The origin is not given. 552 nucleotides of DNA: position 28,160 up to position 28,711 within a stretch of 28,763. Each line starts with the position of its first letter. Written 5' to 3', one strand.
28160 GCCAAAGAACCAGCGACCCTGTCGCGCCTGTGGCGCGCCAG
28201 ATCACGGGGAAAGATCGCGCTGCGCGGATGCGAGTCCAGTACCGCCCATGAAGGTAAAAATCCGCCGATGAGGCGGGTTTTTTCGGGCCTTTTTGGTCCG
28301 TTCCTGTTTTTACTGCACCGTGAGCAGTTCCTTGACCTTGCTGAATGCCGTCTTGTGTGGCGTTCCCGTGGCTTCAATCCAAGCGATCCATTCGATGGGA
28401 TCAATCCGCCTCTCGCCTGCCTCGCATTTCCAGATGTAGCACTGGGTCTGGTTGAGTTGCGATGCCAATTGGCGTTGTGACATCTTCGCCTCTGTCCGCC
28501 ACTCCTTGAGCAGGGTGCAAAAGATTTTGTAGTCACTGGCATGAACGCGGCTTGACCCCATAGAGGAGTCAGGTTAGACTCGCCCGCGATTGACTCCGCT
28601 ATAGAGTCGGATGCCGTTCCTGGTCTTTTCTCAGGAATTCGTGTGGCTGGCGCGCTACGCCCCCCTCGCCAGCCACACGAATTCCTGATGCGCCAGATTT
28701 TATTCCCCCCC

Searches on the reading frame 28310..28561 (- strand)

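Call 16: search_protein_families(library=phrogs, proteins=[window:28310-28561:-], max_evalue=0.01)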
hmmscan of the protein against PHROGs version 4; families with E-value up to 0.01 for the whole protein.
window:28310-28561:- (83 aa): 7 families
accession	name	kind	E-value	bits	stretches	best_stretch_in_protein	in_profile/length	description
phrog_2439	-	transcription regulation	5.5e-05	23.2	1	16-54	10-48/367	transcriptional regulator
phrog_1373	-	transcription regulation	0.00064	20.7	1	16-52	66-102/166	transcriptional regulator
phrog_3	-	transcription regulation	0.002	18.9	1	11-67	86-139/430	transcriptional repressor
phrog_2328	-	transcription regulation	0.0054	17.5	1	19-68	21-70/128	transcriptional repressor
phrog_8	-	transcription regulation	0.0071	16.8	1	17-53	80-116/346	transcriptional regulator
phrog_35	-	transcription regulation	0.0076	17.3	1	18-66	79-125/181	transcriptional repressor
phrog_4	-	transcription regulation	0.0084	16.1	1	17-63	140-181/400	transcriptional repressor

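Call 17: search_protein_families(library=pfam, proteins=[window:28310-28561:-], max_evalue=0.01)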
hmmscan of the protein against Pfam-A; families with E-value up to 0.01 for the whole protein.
window:28310-28561:- (83 aa): 2 families
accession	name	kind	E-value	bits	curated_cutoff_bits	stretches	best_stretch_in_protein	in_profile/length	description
PF13560.12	HTH_31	-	2.1e-06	28.4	27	1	17-68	5-57/64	Helix-turn-helix domain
PF01381.28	HTH_3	-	1e-05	25.9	23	1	18-68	1-51/55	Helix-turn-helix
